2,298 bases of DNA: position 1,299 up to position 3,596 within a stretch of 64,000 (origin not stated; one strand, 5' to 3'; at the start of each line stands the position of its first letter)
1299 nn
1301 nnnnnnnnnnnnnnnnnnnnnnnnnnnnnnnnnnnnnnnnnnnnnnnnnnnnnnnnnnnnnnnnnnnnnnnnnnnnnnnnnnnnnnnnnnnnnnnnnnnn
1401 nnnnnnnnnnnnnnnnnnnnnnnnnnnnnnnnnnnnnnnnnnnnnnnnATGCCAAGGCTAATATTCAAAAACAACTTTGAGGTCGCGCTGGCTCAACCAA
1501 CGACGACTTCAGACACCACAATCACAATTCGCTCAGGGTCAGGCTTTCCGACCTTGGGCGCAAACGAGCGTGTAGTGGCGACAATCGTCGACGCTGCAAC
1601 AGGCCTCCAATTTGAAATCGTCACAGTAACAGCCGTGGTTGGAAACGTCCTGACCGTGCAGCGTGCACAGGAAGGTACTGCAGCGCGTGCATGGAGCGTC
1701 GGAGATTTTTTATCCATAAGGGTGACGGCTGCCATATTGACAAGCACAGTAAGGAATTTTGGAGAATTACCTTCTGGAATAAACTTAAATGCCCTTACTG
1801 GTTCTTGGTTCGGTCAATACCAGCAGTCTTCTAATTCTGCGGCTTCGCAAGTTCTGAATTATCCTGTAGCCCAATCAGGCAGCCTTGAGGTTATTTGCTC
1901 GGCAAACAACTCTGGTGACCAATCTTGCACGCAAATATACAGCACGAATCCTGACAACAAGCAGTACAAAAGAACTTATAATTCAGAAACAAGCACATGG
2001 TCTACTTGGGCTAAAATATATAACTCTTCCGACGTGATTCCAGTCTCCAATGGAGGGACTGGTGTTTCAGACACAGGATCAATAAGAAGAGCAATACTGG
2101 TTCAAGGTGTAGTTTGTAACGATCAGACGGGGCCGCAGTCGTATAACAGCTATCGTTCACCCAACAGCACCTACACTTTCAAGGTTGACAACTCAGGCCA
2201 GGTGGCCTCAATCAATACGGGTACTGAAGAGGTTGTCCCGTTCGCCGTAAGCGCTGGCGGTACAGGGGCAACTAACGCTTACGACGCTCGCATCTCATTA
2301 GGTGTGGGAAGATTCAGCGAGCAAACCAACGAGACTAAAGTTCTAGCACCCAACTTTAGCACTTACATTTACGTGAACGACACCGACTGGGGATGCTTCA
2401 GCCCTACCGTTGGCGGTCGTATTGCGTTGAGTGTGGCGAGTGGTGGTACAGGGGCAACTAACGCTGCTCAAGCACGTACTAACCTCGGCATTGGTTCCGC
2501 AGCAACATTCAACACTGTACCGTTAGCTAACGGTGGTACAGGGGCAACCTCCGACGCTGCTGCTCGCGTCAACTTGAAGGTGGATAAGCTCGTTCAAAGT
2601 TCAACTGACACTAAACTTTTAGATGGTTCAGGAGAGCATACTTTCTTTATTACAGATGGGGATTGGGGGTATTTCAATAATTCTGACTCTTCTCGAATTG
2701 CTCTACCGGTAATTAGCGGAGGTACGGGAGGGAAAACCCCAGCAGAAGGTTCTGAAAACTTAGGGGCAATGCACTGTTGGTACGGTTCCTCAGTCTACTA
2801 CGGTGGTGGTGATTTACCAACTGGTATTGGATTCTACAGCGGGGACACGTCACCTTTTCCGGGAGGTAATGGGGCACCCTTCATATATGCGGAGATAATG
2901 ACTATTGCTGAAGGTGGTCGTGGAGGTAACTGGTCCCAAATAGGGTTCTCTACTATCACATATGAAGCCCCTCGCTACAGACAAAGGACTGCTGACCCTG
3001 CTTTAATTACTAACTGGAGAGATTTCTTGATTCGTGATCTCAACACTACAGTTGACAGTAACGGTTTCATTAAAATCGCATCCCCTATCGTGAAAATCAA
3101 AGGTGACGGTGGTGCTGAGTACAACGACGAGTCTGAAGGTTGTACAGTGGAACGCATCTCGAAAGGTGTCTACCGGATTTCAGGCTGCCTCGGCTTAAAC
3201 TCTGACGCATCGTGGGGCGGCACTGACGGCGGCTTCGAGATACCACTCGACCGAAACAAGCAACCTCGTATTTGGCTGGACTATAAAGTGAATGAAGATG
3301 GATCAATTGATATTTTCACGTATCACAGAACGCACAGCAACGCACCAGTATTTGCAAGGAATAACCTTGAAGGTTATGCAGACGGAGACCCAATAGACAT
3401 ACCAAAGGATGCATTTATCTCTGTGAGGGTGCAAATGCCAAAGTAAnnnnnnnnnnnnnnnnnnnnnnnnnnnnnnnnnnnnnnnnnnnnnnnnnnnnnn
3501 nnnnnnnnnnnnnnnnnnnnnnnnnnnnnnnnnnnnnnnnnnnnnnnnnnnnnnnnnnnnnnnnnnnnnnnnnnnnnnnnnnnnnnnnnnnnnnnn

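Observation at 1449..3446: Two different receptor-binding fibres at distant loci on opposite strands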

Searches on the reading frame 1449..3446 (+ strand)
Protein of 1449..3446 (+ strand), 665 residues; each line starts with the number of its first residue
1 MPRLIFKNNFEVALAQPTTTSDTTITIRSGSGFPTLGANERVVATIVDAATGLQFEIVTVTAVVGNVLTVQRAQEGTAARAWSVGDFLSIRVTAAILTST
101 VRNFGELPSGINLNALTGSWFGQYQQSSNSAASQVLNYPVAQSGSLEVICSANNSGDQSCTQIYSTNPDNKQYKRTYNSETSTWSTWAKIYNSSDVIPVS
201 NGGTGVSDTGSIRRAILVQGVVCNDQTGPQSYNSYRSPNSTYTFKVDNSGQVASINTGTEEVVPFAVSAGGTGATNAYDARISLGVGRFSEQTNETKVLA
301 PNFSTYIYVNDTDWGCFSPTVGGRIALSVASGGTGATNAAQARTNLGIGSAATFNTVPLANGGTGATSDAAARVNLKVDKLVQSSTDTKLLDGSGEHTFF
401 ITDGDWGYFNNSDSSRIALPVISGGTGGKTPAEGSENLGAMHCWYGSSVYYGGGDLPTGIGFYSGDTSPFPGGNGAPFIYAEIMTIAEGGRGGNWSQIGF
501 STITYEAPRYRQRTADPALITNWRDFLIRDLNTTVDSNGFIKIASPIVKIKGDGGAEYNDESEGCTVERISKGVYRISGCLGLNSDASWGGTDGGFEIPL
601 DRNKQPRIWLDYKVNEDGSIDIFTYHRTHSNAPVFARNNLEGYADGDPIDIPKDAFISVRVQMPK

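Call 3: search_protein_families(library=pfam, proteins=[window:1449-3446:+], max_evalue=0.01)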
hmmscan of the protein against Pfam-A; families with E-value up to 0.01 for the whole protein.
window:1449-3446:+ (665 aa): 1 family
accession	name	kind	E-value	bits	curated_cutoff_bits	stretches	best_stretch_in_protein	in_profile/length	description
PF25670.1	Phage_tail_C_2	-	1.9e-60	203.2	27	1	532-665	1-133/133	Phage tail protein C-terminal domain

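Call 8: search_protein_families(library=phrogs, proteins=[window:1449-3446:+], max_evalue=0.001)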
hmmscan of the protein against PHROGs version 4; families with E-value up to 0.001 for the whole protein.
window:1449-3446:+ (665 aa): 19 families
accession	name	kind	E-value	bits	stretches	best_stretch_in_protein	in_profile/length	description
phrog_1591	-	tail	3.6e-95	321.1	2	356-665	180-448/484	tail fiber protein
phrog_10305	-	tail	6.2e-80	271.1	2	454-665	793-1004/1005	tail fiber protein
phrog_20129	-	unknown function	5.1e-61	207.9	1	517-664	725-871/895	-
phrog_22285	-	tail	2.7e-58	199.2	1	520-665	618-763/802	tail fiber protein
phrog_20001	-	tail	1.9e-50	173.1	1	532-665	459-592/614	tail fiber protein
phrog_5481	-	tail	1.8e-35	123.7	3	231-352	522-645/1043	tail fiber protein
phrog_1836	-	tail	2.5e-33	117.2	1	330-665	51-322/366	tail fiber protein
phrog_12321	-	tail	2.2e-26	93.3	3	355-443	283-372/695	tail fiber protein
phrog_6578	-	tail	1.6e-25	90.2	2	106-284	386-543/1210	tail fiber protein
phrog_6427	-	unknown function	2e-18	67.2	1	4-154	4-147/675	-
phrog_8469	-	tail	2.1e-12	48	1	7-120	6-118/303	tail fiber protein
phrog_23469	-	unknown function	9.9e-12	45.1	1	528-664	507-646/673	-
phrog_19311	-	unknown function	1.6e-11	44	1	6-107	5-105/1023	-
phrog_30299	-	tail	1.7e-10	41.4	1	8-99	7-98/425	tail fiber protein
phrog_14572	-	tail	3e-08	34.1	1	204-349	21-157/484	tail fiber protein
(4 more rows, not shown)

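Call 10: search_dna_similar(query=window:1449-3446:+, collection=phages, mode=protein, max_rows=60)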
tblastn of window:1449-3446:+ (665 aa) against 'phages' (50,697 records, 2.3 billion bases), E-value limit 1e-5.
Records with a match: 688; places in all: 807; records where one place covers at least 80% of the query: 0.
Best place of each record, by identity: 90-95% 1; 60-80% 120; <60% 567.
By first word of the organism name: Escherichia 246; Salmonella 192; Klebsiella 64; Acinetobacter 49; Proteus 18; Shigella 11; Citrobacter 10; Providencia 10; Phage 9; Enterobacteria 9; and 27 more.
By host as written in the record: Escherichia coli 125; - 60; Escherichia coli K-12 22; Klebsiella pneumoniae 20; Salmonella enterica subsp. enterica serovar Enteritidis PT1 20; Salmonella sp. 19; Acinetobacter baumannii 18; Salmonella enterica 15; and 193 more.
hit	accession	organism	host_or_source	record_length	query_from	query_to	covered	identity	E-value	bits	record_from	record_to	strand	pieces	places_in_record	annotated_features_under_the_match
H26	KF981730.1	Escherichia phage KBNP1711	Escherichia coli KBP1711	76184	197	664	70%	68.8%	0e+0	653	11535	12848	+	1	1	putative tail fiber protein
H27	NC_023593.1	Escherichia phage KBNP1711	Escherichia coli KBP1711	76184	197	664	70%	68.8%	0e+0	653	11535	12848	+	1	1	tail fiber protein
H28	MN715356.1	Escherichia phage vB_EcoP_EcoN5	Escherichia coli ATCC 25922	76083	197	664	70%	67.9%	0e+0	654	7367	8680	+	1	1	tail fibers protein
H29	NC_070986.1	Escherichia phage vB_EcoP_EcoN5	Escherichia coli ATCC 25922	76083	197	664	70%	67.9%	0e+0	654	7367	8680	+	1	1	tail fiber protein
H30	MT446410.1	Escherichia virus TH38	Escherichia coli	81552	197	664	70%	67.9%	0e+0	646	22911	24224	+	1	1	record has no annotation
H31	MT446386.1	Escherichia virus TH06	Escherichia coli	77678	197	664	70%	67.9%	0e+0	645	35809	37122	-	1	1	record has no annotation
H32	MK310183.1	Phage NC-B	Escherichia coli NC101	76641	197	664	70%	67.1%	0e+0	647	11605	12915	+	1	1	none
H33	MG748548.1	Escherichia phage EP335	Escherichia sp.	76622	197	664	70%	66.2%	0e+0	632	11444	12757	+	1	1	putative tail fiber protein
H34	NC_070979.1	Escherichia phage EP335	Escherichia sp.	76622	197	664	70%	66.2%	0e+0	632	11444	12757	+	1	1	tail fiber protein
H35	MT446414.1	Escherichia virus TH43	Escherichia coli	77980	197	664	70%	65.4%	0e+0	624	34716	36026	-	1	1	record has no annotation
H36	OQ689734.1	Escherichia phage 4E8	Escherichia coli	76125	197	664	70%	62.8%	0e+0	580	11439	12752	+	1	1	tail fiber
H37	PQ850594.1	Escherichia phage AnnaHegner_Bas87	Escherichia coli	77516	200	664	70%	62.8%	0e+0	598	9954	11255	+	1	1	tail fiber protein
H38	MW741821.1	Escherichia phage vB_EcoP_DE5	Escherichia coli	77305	197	664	70%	62.3%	6e-180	573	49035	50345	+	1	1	tail fiber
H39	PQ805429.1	Escherichia phage EK5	Escherichia coli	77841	197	664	70%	59.6%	1e-174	558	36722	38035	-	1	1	tail fiber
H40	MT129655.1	Escherichia phage MN05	enteropathogenic Escherichia coli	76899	261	664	61%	64.5%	4e-165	530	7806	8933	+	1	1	hypothetical protein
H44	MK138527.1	Escherichia phage vB_EcoS_PNS1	Escherichia coli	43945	365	664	45%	67.3%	2e-123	409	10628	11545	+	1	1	tail fibers protein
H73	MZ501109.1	Escherichia phage TrudiRoth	Escherichia coli K-12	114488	213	664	68%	39.8%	1e-85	300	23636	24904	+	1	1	lateral tail fiber protein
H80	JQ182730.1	Enterobacteria phage mEp237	Escherichia coli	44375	265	664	60%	42.7%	1e-62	290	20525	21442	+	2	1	tail fiber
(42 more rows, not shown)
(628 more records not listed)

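Call 11: search_solved_structures(query=window:1449-3446:+, max_evalue=0.01, show_alignments=2)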
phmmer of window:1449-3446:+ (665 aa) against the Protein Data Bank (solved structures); distinct sequences matched with E-value up to 0.01: 2.
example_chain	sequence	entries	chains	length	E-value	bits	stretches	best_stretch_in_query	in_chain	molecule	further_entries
7z47_D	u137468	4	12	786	1.9e-74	254.6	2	529-664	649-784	Putative tail fiber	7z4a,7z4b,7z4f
8jov_1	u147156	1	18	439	1.1e-07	33.9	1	4-98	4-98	Putative tail fiber protein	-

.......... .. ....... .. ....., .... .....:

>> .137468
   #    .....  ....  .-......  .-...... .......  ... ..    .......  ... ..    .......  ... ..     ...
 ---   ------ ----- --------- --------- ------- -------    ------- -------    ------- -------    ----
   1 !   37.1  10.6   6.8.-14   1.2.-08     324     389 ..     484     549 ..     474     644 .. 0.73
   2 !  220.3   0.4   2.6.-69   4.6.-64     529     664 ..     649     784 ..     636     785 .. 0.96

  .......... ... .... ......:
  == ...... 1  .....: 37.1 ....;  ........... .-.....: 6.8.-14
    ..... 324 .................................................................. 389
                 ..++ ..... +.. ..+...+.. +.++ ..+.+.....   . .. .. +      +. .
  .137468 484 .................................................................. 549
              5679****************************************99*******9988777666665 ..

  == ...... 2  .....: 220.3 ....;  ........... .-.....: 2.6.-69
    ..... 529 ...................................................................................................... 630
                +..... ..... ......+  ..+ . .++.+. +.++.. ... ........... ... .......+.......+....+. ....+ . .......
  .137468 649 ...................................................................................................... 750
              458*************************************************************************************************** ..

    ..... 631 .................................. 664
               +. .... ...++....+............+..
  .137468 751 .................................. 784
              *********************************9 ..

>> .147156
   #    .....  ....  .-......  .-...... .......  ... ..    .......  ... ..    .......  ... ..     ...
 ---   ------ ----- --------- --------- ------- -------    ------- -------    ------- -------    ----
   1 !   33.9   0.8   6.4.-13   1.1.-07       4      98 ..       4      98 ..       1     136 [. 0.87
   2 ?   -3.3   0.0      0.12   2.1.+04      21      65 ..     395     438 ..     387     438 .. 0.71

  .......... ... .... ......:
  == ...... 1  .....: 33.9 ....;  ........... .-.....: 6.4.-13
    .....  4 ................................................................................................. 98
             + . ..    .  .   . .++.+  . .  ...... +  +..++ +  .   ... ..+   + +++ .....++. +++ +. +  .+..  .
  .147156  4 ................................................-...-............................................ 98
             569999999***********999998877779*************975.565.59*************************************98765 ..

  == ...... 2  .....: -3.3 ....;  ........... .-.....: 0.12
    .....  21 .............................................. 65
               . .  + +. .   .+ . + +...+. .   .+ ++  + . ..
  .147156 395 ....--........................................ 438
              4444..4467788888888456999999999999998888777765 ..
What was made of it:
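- On Kuravirus proximal long tail fibre (SU10 gp12 type): The match to 7z47_D scores 220 bits over aa 529-664 (calls 10, 11).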

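Call 14: get_annotated_region(hit=H37, flank=4000)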
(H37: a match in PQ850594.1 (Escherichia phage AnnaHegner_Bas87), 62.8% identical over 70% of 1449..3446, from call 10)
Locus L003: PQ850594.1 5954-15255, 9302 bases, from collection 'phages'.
description: Escherichia phage AnnaHegner_Bas87, complete genome.
organism: Escherichia phage AnnaHegner_Bas87 (NCBI taxid 3398404)
taxonomy: Viruses; Duplodnaviria; Heunggongvirae; Uroviricota; Caudoviricetes
host: Escherichia coli; source: Rhine water; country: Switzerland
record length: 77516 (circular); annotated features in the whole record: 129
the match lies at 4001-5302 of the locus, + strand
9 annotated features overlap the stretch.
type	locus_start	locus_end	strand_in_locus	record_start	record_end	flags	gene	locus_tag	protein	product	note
CDS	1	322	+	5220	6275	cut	-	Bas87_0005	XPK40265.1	major head protein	head and packaging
CDS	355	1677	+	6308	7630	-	-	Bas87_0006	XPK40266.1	Ig domain containing protein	-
CDS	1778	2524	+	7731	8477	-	-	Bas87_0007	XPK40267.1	virion structural protein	head and packaging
CDS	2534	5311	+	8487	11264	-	-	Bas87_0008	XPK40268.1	tail fiber protein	tail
CDS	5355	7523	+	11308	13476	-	-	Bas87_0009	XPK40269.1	tail fiber protein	tail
CDS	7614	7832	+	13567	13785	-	-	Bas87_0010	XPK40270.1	holin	lysis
CDS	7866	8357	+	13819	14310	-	-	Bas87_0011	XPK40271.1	endolysin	lysis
CDS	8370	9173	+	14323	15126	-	-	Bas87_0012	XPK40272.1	tail protein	tail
CDS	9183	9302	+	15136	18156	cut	-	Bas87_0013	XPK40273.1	tail fiber protein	tail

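Call 32: find_homologous_proteins(query=window:1449-3446:+, max_evalue=1e-10)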
Query window:1449-3446:+ (665 aa): 248 proteins with E <= 1e-10 among 8000 candidates; the best 120 are listed.
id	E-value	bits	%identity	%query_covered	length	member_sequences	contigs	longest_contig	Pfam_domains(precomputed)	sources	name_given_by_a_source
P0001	0.0e+0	1450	97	100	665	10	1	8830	PF25670.2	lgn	-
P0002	0.0e+0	1296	79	66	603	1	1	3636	PF25670.2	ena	-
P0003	1.3e-274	931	68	94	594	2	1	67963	PF25670.2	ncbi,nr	ncbi:TPA: hypothetical protein NPY75_003173 [Escherichia coli]|nr:hypothetical protein [Escherichia 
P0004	2.5e-269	913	84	71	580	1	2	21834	PF25670.2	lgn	-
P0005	1.5e-264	898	85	70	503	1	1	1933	PF25670.2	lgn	-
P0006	1.0e-224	766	72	70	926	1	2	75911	PF25670.2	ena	-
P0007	4.5e-216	737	70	70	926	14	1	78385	PF25670.2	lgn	-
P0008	1.3e-212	726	68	70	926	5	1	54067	PF25670.2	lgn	-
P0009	3.5e-212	725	68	70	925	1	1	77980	PF25670.2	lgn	-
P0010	2.0e-211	722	70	70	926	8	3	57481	PF25670.2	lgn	-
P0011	1.1e-206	706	68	70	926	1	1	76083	PF25670.2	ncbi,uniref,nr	ncbi:tail fibers protein [Escherichia phage vB_EcoP_EcoN5]|uniref:Tail fibers protein n=1 Tax=Escher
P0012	1.5e-204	699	67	70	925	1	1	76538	PF25670.2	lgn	-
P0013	3.0e-202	692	68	70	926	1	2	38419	PF25670.2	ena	-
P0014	1.8e-199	683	66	70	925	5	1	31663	PF25670.2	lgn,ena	-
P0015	4.2e-197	675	63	70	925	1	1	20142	PF25670.2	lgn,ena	-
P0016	3.4e-192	659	65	70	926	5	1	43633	PF25670.2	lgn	-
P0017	2.0e-191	656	63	70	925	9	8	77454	PF25670.2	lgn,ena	-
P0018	3.8e-190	652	59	76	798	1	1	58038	PF08400.17,PF13620.13,PF25670.2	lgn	-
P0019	3.5e-189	649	59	76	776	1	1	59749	PF08400.17,PF13620.13,PF25670.2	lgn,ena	-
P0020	1.8e-188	646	64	70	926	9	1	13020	PF25670.2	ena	-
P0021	3.4e-187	642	60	76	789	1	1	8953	PF08400.17,PF13620.13,PF25670.2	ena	-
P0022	6.6e-187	641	63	70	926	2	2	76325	PF25670.2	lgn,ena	-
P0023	4.0e-186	639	63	70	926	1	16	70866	PF25670.2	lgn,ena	-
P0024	1.5e-184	633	58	76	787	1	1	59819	PF08400.17,PF13620.13,PF25670.2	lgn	-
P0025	2.1e-184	633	56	46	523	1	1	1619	PF25670.2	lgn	-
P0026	2.6e-169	583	66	61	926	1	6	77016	PF25670.2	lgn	-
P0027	9.8e-169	581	65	61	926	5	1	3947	PF25670.2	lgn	-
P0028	1.3e-167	577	50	70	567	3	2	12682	PF25670.2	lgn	-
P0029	4.0e-167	576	65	61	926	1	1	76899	PF25670.2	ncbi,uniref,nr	ncbi:tail fiber protein [Escherichia phage MN05]|uniref:Phage tail protein C-terminal domain-contain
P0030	1.5e-166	574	65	61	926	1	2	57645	PF25670.2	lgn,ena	-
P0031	5.8e-162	559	55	70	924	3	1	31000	PF25670.2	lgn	-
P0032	7.6e-162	558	64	60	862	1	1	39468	PF25670.2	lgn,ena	-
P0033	5.1e-161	556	51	60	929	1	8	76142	PF25670.2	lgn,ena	-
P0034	2.5e-156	540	58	65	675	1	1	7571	PF25670.2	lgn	-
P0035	1.4e-155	538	68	46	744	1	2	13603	PF03906.21,PF25670.2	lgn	-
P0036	1.5e-155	538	70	51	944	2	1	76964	PF25670.2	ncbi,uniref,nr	ncbi:putative tail fiber protein [Shigella phage SGF2]|uniref:Putative tail fiber protein n=1 Tax=Sh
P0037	2.6e-152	527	62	58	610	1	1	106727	PF25670.2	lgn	-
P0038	6.0e-151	522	61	58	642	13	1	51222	PF25670.2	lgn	-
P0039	5.0e-148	513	52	70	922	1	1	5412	PF25670.2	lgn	-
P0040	6.5e-148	512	61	58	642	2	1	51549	PF25670.2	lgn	-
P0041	3.6e-145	503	61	58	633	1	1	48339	PF25670.2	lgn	-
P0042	7.4e-145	502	61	58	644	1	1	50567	PF25670.2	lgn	-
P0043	1.0e-142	495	51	70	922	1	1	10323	PF25670.2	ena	-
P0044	2.9e-141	490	53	63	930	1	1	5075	PF25670.2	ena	-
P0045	6.2e-140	486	50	63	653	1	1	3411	PF08400.17,PF13620.13,PF25670.2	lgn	-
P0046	4.7e-139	483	57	61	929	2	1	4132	PF25670.2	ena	-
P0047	3.0e-137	477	48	70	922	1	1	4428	PF25670.2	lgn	-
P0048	5.3e-137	476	59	58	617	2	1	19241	PF25670.2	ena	-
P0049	6.8e-134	466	48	70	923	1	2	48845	PF25670.2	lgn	-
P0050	1.9e-133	464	68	46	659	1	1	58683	PF08400.17,PF13620.13,PF25670.2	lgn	-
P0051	2.1e-132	461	68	45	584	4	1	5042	PF25670.2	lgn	-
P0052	4.7e-130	453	67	45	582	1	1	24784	PF25670.2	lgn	-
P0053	7.3e-129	449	47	70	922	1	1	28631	PF25670.2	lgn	-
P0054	7.9e-129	449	68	45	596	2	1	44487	PF25670.2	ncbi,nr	ncbi:tail fibers protein [Acinetobacter phage NJ01]|nr:tail fibers protein [Acinetobacter phage NJ01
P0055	2.2e-128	448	67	44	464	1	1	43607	PF25670.2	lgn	-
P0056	9.3e-128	446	67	45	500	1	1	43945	PF25670.2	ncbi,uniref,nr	ncbi:tail fibers protein [Escherichia phage vB_EcoS_PNS1]|uniref:Tail fibers protein n=1 Tax=Escheri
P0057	1.4e-127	445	67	44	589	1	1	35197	PF25670.2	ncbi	-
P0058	1.5e-127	445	67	45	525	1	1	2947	PF25670.2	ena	-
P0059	2.3e-127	444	56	58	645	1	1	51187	PF25670.2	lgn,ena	-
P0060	7.2e-125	436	53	60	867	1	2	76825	PF25670.2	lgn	-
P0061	4.2e-124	434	52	60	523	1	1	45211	PF25670.2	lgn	-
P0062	3.6e-123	431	52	61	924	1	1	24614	PF25670.2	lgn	-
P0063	3.2e-122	427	66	44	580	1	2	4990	PF25670.2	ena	-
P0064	1.7e-121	425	63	44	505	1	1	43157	PF25670.2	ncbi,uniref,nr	ncbi:hypothetical protein MM01_00044 [Escherichia phage vB_EcoS_MM01]|uniref:Phage tail protein C-te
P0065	1.6e-119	418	51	61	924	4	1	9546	PF25670.2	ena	-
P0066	5.9e-113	397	71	37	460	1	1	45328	PF25670.2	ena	-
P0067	2.0e-98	349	58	42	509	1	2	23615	PF25670.2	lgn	-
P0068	1.3e-95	339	42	64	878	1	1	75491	PF25670.2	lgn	-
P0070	1.1e-92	330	42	64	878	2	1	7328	PF25670.2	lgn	-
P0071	3.9e-92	328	43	64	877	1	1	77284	PF25670.2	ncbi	-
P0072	4.2e-92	328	47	51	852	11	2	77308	PF25670.2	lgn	-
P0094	2.1e-88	316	41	65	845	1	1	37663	PF25670.2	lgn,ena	-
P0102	1.0e-87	313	39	63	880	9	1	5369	PF25670.2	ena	-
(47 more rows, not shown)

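Call 33: get_annotated_region(hit=H44, flank=4000)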
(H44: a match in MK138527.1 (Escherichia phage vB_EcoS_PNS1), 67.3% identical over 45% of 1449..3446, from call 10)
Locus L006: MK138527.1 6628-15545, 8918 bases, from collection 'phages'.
description: Escherichia phage vB_EcoS_PNS1, complete genome.
organism: Escherichia phage vB_EcoS_PNS1 (NCBI taxid 2488596)
taxonomy: Viruses; Duplodnaviria; Heunggongvirae; Uroviricota; Caudoviricetes; Dhillonvirus
host: Escherichia coli; source: sewage water; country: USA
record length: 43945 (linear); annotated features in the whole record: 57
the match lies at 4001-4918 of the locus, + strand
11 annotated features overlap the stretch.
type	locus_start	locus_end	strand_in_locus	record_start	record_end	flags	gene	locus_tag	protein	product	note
CDS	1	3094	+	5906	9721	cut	-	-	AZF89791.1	tail fiber protein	-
CDS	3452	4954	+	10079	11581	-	-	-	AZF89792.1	tail fibers protein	-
CDS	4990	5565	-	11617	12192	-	-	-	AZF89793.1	hypothetical protein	-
CDS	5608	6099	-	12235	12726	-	-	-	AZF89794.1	hypothetical protein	-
CDS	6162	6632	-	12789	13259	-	-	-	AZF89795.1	hypothetical protein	-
CDS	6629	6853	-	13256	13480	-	-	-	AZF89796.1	hypothetical protein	-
CDS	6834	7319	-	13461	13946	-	-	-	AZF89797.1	putative DNA methylase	-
CDS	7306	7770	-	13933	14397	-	-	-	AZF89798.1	hypothetical protein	-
CDS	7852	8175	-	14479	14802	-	-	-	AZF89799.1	hypothetical protein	-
CDS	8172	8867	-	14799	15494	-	-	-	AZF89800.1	hypothetical protein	-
CDS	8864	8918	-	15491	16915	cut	-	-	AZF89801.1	DNA helicase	-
